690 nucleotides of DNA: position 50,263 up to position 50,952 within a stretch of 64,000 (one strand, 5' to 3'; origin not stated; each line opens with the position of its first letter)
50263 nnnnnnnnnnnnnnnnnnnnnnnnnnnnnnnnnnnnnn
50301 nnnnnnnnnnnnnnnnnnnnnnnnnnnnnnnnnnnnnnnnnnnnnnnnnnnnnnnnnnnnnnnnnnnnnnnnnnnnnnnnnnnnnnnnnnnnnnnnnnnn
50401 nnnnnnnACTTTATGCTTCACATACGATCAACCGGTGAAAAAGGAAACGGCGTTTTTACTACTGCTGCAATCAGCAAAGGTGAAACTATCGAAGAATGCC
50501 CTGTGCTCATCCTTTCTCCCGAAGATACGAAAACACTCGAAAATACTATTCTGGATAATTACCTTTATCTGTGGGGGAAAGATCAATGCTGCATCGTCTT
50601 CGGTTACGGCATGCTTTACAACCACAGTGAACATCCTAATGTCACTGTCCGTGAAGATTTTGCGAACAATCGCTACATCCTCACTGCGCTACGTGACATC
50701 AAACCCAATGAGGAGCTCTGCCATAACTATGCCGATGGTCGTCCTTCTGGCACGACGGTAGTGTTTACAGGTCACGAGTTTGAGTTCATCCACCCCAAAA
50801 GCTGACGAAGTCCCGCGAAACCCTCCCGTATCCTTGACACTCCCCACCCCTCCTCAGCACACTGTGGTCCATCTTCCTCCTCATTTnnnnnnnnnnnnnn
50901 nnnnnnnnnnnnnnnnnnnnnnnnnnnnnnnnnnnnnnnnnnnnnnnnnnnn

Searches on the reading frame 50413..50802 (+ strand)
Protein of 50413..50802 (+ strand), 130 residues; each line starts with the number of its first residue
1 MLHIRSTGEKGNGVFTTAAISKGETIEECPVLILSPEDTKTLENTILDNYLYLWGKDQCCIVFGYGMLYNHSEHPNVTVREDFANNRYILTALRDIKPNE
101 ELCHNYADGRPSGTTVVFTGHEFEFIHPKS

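Call 3: search_protein_families(library=pfam, max_evalue=0.01, proteins=[window:50413-50802:+])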
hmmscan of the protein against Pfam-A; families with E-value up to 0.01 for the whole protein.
seq(130 aa): 1 family
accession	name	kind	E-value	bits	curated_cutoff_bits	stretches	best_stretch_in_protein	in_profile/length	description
PF00856.33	SET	-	1.4e-16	61.2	22.4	1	11-106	1-104/105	SET domain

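Call 17: find_homologous_proteins(query=window:50413-50802:+, max_evalue=0.001)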
Query window:50413-50802:+ (130 aa): 2 proteins with E <= 0.001 among 10 candidates.
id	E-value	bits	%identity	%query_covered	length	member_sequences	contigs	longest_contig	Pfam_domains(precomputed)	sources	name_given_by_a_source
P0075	1.4e-85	302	100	100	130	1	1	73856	PF00856.34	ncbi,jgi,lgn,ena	ncbi:MAG: SET domain-containing protein [Candidatus Peregrinibacteria bacterium]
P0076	3.6e-18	83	44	82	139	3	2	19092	PF00856.34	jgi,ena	-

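Call 21: search_solved_structures(query=window:50413-50802:+, max_evalue=0.1, show_alignments=1)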
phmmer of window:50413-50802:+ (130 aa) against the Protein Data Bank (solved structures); distinct sequences matched with E-value up to 0.1: 26.
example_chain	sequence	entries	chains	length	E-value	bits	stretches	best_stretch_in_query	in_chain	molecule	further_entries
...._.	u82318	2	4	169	6.5e-20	74.3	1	2-108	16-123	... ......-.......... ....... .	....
1n3j_A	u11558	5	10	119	9.8e-09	38.1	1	10-108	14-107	Histone H3 Lysine Methyltransferase | PBCV-1 histone H3-Lys 27 methyltransferase | A612L protein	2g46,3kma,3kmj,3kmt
4rz0_A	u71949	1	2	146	4.7e-06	29.4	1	60-98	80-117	PFL0690c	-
8fbg_A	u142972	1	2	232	0.0013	21.5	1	6-107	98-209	Histone-lysine N-methyltransferase, H3 lysine-36 specific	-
4ldg_A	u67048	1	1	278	0.0014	21.4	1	57-114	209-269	Protein with a SET domain within carboxy region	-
5teg_A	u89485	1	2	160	0.019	17.8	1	9-110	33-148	N-lysine methyltransferase KMT5A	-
4ij8_A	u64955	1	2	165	0.021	17.6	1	9-110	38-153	N-lysine methyltransferase SETD8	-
5w1y_A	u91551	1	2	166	0.021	17.6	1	9-110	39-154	N-lysine methyltransferase KMT5A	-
6cen_A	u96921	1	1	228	0.027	17.3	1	6-107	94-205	Histone-lysine N-methyltransferase NSD3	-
6boz_A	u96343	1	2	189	0.028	17.2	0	9-110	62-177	N-lysine methyltransferase KMT5A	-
5upd_A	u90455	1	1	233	0.028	17.2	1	6-107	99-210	Histone-lysine N-methyltransferase NSD3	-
5wfc_B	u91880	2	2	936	0.033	17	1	62-115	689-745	Histone-lysine-N-methyltransferase EZH2, Polycomb protein SUZ12 chimera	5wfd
2bqz_A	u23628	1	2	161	0.036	16.9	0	9-110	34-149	SET8 PROTEIN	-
6kqp_A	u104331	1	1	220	0.039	16.8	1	6-107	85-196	Histone-lysine N-methyltransferase, H3 lysine-36 and H4 lysine-20 specific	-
6kqq_A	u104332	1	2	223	0.04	16.7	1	6-107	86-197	Histone-lysine N-methyltransferase, H3 lysine-36 and H4 lysine-20 specific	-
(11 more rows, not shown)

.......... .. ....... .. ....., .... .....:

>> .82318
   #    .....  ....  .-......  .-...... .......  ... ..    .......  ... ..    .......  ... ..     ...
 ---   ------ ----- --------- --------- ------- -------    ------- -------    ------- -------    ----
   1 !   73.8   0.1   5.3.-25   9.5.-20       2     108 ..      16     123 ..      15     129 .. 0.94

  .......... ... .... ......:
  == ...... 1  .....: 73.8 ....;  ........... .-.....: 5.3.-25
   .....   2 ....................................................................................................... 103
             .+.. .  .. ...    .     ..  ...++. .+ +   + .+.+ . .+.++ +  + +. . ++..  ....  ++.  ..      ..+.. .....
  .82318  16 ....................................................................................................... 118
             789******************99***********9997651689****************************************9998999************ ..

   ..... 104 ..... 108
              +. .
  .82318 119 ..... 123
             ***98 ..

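Call 34: find_encoding_contigs(protein=P0076, flank=10000, max_places=4)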
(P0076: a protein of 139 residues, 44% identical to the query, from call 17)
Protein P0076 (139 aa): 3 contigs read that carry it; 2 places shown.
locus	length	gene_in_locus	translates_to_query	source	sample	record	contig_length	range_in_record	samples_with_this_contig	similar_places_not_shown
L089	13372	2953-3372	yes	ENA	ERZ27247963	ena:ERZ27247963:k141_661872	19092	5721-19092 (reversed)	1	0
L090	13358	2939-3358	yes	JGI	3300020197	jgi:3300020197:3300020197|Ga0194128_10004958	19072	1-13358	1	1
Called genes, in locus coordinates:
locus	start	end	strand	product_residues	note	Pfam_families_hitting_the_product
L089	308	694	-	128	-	PF00436:SSB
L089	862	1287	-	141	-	PF10648:Gmad2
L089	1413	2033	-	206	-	PF13489:Methyltransf_23 (faint), PF13847:Methyltransf_31 (faint), PF13649:Methyltransf_25, PF08241:Methyltransf_11, PF08242:Methyltransf_12 (weak)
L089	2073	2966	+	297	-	PF13480:Acetyltransf_6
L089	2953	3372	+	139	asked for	PF00856:SET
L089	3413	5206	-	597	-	PF00009:GTP_EFTU, PF01926:MMR_HSR1 (weak), PF22042:EF-G_D2, PF03144:GTP_EFTU_D2, PF00679:EFG_C, PF21018:BipA_C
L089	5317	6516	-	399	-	PF17785:PUA_3, PF10672:Methyltrans_SAM, PF05175:MTS (weak), PF03602:Cons_hypoth95 (faint)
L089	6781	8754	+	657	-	PF14716:HHH_8, PF14520:HHH_5 (faint), PF14792:DNA_pol_B_palm (weak), PF14791:DNA_pol_B_thumb, PF02811:PHP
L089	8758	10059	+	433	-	PF01071:GARS_A, PF02843:GARS_C (weak)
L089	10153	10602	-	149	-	-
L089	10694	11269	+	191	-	-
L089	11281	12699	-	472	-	PF13567:DUF4131, PF03772:Competence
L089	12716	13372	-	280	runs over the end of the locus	PF00398:RrnaAD, PF13649:Methyltransf_25 (weak)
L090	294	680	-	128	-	PF00436:SSB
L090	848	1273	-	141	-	PF10648:Gmad2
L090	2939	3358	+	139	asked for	PF00856:SET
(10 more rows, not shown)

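Call 46: search_protein_families(library=ncbifam, max_evalue=0.01, proteins=[window:50413-50802:+])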
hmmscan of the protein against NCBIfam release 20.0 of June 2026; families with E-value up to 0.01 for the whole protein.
window:50413-50802:+ (130 aa): 0 families

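Call 64: search_dna_similar(query=window:50413-50802:+, collection=phages, mode=protein, max_evalue=0.001, max_rows=10)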
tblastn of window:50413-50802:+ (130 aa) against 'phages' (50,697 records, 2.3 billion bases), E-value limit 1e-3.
Records with a match: 3; places in all: 3; records where one place covers at least 80% of the query: 2.
Best place of each record, by identity: <60% 3.
By first word of the organism name: uncultured 3.
By host as written in the record: - 3.
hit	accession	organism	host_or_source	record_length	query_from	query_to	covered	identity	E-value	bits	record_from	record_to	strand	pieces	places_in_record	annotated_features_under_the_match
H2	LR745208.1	uncultured phage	metagenomic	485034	7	106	77%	36.7%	2e-10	62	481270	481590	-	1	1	record has no annotation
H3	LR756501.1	uncultured phage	metagenomic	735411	2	110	84%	30.5%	9e-10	61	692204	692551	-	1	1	record has no annotation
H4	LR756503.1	uncultured phage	metagenomic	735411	2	110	84%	30.5%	9e-10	61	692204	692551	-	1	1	record has no annotation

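Call 78: search_protein_families(library=padloc, max_evalue=0.01, proteins=[window:50413-50802:+])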
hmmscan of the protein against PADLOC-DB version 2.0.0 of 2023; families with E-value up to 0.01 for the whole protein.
window:50413-50802:+ (130 aa): 0 families

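Call 79: search_protein_families(library=phrogs, max_evalue=0.01, proteins=[window:50413-50802:+])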
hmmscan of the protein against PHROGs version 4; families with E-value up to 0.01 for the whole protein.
window:50413-50802:+ (130 aa): 0 families
